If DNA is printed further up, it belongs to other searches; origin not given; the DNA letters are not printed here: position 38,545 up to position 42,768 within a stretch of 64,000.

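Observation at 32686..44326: Pel / galactosaminogalactan-like exopolysaccharide locus with a non-canonical gene set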

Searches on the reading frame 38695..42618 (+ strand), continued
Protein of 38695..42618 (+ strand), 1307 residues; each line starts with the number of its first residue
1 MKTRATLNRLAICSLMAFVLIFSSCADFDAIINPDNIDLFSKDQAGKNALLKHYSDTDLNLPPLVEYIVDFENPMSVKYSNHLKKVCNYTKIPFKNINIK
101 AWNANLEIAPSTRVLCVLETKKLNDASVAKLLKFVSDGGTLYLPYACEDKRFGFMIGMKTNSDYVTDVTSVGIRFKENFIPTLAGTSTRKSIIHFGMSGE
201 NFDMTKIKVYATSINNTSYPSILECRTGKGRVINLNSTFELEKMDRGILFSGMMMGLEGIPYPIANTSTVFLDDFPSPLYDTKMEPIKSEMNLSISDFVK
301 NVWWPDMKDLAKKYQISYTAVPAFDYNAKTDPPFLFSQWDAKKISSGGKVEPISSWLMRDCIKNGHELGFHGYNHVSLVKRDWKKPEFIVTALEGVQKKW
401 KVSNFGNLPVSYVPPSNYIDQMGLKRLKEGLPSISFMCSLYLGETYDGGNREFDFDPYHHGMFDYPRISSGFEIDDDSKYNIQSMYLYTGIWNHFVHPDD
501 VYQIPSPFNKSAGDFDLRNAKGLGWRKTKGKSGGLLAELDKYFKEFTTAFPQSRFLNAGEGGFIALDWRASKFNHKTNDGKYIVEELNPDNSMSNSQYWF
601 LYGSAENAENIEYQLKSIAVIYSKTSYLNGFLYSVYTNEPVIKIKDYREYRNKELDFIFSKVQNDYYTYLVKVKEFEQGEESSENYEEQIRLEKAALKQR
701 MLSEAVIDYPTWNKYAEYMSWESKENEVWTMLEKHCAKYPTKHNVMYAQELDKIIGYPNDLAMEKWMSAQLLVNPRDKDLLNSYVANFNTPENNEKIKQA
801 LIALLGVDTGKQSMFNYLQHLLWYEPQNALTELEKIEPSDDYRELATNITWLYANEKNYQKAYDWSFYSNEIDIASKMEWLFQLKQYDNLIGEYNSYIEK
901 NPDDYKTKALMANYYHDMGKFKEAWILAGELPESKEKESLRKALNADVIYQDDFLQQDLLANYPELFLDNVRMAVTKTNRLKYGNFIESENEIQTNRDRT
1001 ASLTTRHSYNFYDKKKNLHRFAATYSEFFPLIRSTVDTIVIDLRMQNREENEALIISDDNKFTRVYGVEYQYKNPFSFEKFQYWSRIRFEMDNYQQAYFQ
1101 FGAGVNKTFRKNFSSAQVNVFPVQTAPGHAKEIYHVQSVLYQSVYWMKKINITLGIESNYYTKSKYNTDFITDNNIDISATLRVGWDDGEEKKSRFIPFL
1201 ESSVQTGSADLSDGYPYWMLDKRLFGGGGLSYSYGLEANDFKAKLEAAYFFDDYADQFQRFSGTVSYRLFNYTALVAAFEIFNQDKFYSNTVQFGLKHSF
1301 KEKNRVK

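Call 30: find_related_loci(query=A2, collection=genome_contigs, flank=10000)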
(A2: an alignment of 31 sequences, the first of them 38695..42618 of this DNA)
Query A2 (1307 aa) in genome_contigs; peptide patterns used: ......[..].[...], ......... (x = any residue, [..] = any of these).
433 stretches matched a pattern; 384 encode a relative of the query (tblastn E <= 1e-3); the best 80 are kept; 80 distinct loci.
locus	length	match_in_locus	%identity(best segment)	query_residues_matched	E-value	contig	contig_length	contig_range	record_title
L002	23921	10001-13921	91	1-1307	0e+0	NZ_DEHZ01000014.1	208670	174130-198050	MAG: Flavobacterium sp. UBA2787 UBA2787_contig_1077, whole genome shotgun sequence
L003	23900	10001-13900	89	1-1300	0e+0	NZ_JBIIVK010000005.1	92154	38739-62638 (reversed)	MAG: Flavobacterium sp. isolate ME2004-10-12_3300042433_group2_bin32 Rohwer_bin842_scaffold_54_c1, whole genome shotgun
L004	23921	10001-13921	87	1-1307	0e+0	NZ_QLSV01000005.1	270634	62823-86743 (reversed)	Flavobacterium lacus strain CGMCC 1.12504 Ga0171593_105, whole genome shotgun sequence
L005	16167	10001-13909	76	1-1300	0e+0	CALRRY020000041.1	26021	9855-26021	MAG: Variovorax paradoxus isolate JJ-DHS13-24-1-m1-bin227 genome assembly, contig: JJ-OR11-01-C215, whole genome shotgun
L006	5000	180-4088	76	1-1300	0e+0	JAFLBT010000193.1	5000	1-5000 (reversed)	MAG: Flavobacteriales bacterium isolate UWPOB_FLAVO1 gnl_X_PKKGCPMA_193, whole genome shotgun sequence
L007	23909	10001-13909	76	1-1300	0e+0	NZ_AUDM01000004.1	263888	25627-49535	Flavobacterium filum DSM 17961 H601DRAFT_scaffold00003.3_C, whole genome shotgun sequence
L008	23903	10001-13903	73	1-1301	0e+0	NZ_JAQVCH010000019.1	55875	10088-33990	MAG: Flavobacterium sp. isolate STD2_84 NODE_1928_length_55875_cov_4.434294_Sandtown_D2, whole genome shotgun sequence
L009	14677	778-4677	76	1-1301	0e+0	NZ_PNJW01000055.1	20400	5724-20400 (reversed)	MAG: Flavobacterium sp. isolate WM.006 WM_1001189_20400, whole genome shotgun sequence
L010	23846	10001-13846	51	13-1305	0e+0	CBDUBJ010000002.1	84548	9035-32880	MAG TPA_asm: uncultured bacterium isolate ERR2431955_binner12_Refined_69 genome assembly, contig: ERZ23878311.88, whole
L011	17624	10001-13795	51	27-1305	0e+0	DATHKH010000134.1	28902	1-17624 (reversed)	MAG TPA_asm: Flavobacterium sp. isolate SMAG_U12575 k141_495157, whole genome shotgun sequence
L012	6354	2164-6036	51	2-1305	0e+0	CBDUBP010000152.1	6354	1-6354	MAG TPA_asm: uncultured bacterium isolate ERR2431955_binner23_Refined_84 genome assembly, contig: ERZ23878311.10582, who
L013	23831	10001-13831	49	16-1305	0e+0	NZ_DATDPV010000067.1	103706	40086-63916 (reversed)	MAG: Flavobacterium sp. isolate SMAG_U7930 k141_730049, whole genome shotgun sequence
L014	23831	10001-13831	49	13-1300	0e+0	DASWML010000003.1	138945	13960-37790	MAG TPA_asm: Flavobacterium sp. isolate SMAG_U3386 k141_398110, whole genome shotgun sequence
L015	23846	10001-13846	49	6-1305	0e+0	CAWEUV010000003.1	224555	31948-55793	MAG: uncultured Flavobacteriaceae bacterium isolate MFD05674.bin.1.135 genome assembly, contig: contig_45926, whole geno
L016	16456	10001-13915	49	1-1300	0e+0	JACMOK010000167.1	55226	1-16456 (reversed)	MAG: Flavobacterium sp. isolate LF-bin-258 FL-bin-258-contig-k141_2649767, whole genome shotgun sequence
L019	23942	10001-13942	47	1-1300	0e+0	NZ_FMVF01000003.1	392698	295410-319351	Flavobacterium caeni strain CGMCC 1.7031, whole genome shotgun sequence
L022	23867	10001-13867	47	1-1300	0e+0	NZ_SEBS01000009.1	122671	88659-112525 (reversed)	MAG: Flavobacterium sp. isolate PMG_257 scaffold_228, whole genome shotgun sequence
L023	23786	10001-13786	49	53-1300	0e+0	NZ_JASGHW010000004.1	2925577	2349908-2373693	MAG: Flavobacterium sp. isolate 5N022 JMF-2111-06-0005.ont.bin.22_3, whole genome shotgun sequence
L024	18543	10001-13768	49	22-1300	0e+0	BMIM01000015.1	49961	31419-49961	Flavobacterium lutivivi CGMCC 1.15347 DNA, sequence15, whole genome shotgun sequence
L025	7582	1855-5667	48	9-1300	0e+0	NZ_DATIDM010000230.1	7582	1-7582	MAG: Flavobacterium sp. isolate SMAG_U16343 k141_8324, whole genome shotgun sequence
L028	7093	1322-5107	47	24-1300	0e+0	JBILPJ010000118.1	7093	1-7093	MAG: Flavobacterium sp. isolate ME2018-01-19_3300042384_group8_bin114 Rohwer_bin909_scaffold_6373_c1, whole genome shotg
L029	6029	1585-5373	47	24-1300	0e+0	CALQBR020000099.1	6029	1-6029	MAG: Sphingobacterium thalpophilum isolate HRS-HS12-bin-12 genome assembly, contig: HRSG-E9-C4596, whole genome shotgun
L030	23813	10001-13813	46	15-1300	0e+0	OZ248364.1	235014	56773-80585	Flavobacteriaceae bacterium isolate GE-10 genome assembly, chromosome: GE-10-c2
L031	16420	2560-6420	45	1-1300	0e+0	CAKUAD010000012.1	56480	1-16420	MAG: uncultured Flavobacterium sp. isolate REFINED_METABAT215_TOP10_CONTIGS_1500_ASSEMBLY_K77_MERGED__Nepal_MoBio_Fiber-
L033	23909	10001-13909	46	20-1307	0e+0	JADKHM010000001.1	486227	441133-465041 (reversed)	MAG: Flavobacterium sp. isolate Skiv_18-Q3-R9-52_BAT3C.440 tig00003328-10-4854240, whole genome shotgun sequence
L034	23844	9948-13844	45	10-1300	0e+0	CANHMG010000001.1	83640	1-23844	MAG: Flavobacteriaceae bacterium isolate RE-23may17-859 genome assembly, contig: RE-23may17-C344, whole genome shotgun s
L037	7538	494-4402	45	7-1300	0e+0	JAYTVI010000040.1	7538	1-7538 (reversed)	MAG: Flavobacterium sp. isolate GFS_5685 GFS_5685_39, whole genome shotgun sequence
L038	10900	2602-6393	47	19-1300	0e+0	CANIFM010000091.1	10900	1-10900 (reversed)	MAG: Bacteroidetes bacterium isolate Jr-23apr18-44 genome assembly, contig: Jr-23apr18-C3659, whole genome shotgun seque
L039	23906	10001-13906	46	13-1300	0e+0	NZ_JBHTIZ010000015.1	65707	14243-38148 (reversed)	Flavobacterium myungsuense strain CECT 7649 GCM70027522_17, whole genome shotgun sequence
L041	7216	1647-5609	44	1-1307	0e+0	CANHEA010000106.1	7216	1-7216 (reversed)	MAG: Flavobacteriaceae bacterium isolate RE-15aug16-98 genome assembly, contig: RE-15aug16-C19323, whole genome shotgun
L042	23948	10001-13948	45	1-1300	0e+0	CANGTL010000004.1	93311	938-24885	MAG: Flavobacteriaceae bacterium isolate RE-15aug16-155 genome assembly, contig: RE-15aug16-C139, whole genome shotgun s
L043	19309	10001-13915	46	7-1300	0e+0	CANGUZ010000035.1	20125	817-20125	MAG: Flavobacteriaceae bacterium isolate RE-15aug16-162 genome assembly, contig: RE-15aug16-C3307, whole genome shotgun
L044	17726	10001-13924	45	1-1300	0e+0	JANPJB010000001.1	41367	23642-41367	MAG: Flavobacterium sp. isolate VAR_61_metabat_476 VAR_61_k141_3842345, whole genome shotgun sequence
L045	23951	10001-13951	45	1-1307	0e+0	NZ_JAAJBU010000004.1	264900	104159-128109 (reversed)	Flavobacterium lotistagni strain CYK-4 contig00004, whole genome shotgun sequence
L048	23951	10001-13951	44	1-1300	0e+0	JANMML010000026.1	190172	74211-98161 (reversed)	MAG: Flavobacterium sp. isolate OTE_58_metabat_517 OTE_58_k141_3834887, whole genome shotgun sequence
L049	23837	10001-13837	43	37-1300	0e+0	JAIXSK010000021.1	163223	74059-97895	MAG: Flavobacterium sp. isolate C8_MAG_00002 pond_C8_MAG_00002_000000000026, whole genome shotgun sequence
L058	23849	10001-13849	47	4-1300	0e+0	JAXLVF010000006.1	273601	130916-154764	MAG: Flavobacteriaceae bacterium isolate STL-BAC49 C4.44.fa-6, whole genome shotgun sequence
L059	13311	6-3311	46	206-1300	0e+0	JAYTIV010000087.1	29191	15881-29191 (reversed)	MAG: Flavobacterium sp. isolate GFS_2854 GFS_2854_86, whole genome shotgun sequence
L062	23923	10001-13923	48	1-1300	0e+0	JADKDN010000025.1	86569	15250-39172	MAG: Flavobacterium sp. isolate OdNW_18-Q3-R42-56_BATAC.385 tig00897389-10-865570, whole genome shotgun sequence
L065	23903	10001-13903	40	15-1307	0e+0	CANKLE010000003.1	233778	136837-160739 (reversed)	MAG: Flavobacteriaceae bacterium isolate RH-9nov16-200 genome assembly, contig: RH-9nov16-C31, whole genome shotgun sequ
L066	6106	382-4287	38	12-1307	0e+0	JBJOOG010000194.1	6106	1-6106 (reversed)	MAG: Bacteroidota bacterium isolate umpqua_2019_sw_WHONDRS-S19S_0079_B_bin.94 scaffold_595566, whole genome shotgun sequ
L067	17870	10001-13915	39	1-1300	0e+0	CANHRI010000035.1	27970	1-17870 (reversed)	MAG: Flavobacteriaceae bacterium isolate RE-26jul17-1 genome assembly, contig: RE-26jul17-C2032, whole genome shotgun se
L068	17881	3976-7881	38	12-1307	0e+0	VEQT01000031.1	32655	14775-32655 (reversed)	MAG: Flavobacterium sp. isolate ZLKRG21 NODE_1043_length_32655_cov_4.400793, whole genome shotgun sequence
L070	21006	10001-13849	46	1-1300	0e+0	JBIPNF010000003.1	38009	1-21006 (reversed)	MAG: Flavobacterium sp. isolate ME2018-04-20_3300034022_group8_bin104 Rohwer_bin910_scaffold_320_c1, whole genome shotgu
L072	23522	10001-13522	47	10-1300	0e+0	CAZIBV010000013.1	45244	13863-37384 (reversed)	MAG TPA_asm: uncultured Flavobacterium sp. isolate binchicken_co263_4 genome assembly, contig: NODE_344_length_45244_cov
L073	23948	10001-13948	44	1-1300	0e+0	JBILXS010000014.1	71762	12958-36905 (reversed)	MAG: Flavobacterium sp. isolate ME2018-11-08GD_3300034116_group8_bin116 Rohwer_bin919_scaffold_118_c1, whole genome shot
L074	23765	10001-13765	47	51-1300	0e+0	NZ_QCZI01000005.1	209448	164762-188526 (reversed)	Flavobacterium psychrotolerans strain RB1R5 NODE_5_length_209448_cov_309.175344, whole genome shotgun sequence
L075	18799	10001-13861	43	1-1300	0e+0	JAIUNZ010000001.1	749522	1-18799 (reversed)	MAG: Bacteroidetes bacterium isolate FLAVO1 3300009517-bin.6~Ga0102832_1000011, whole genome shotgun sequence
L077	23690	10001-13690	39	56-1300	0e+0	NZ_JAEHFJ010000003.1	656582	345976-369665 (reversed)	Aureibaculum flavum strain A20 A20_scaffold3, whole genome shotgun sequence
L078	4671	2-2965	45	320-1300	0e+0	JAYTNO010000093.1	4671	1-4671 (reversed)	MAG: Flavobacterium sp. isolate GFS_3957 GFS_3957_92, whole genome shotgun sequence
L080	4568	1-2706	47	390-1300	0e+0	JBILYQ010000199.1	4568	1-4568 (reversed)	MAG: Flavobacterium sp. isolate ME2019-02-15D0_3300044639_group8_bin93 Rohwer_bin921_scaffold_18555_c1, whole genome sho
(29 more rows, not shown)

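Call 83: search_solved_structures(query=A2, max_evalue=1)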
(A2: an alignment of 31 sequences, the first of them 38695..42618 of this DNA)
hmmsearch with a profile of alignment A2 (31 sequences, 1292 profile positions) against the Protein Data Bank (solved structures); distinct sequences matched with E-value up to 1: 6.
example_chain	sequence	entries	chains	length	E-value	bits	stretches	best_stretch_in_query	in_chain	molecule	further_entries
9zau_A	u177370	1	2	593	1.2e-58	201.9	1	39-509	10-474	Predicted membrane protein, putative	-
4oif_A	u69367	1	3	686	0.029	15.1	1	125-235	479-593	Beta-galactosidase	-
5dfa_A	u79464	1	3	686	0.029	15.1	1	125-235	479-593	Beta-galactosidase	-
2dfh_A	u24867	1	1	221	0.19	12.4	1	889-950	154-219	Ribonuclease HII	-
7rqf_A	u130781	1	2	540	0.31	11.7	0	720-787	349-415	TPR repeat-containing protein PA4667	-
8sxe_C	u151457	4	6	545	0.36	11.5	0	720-787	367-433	TPR repeat-containing protein PA4667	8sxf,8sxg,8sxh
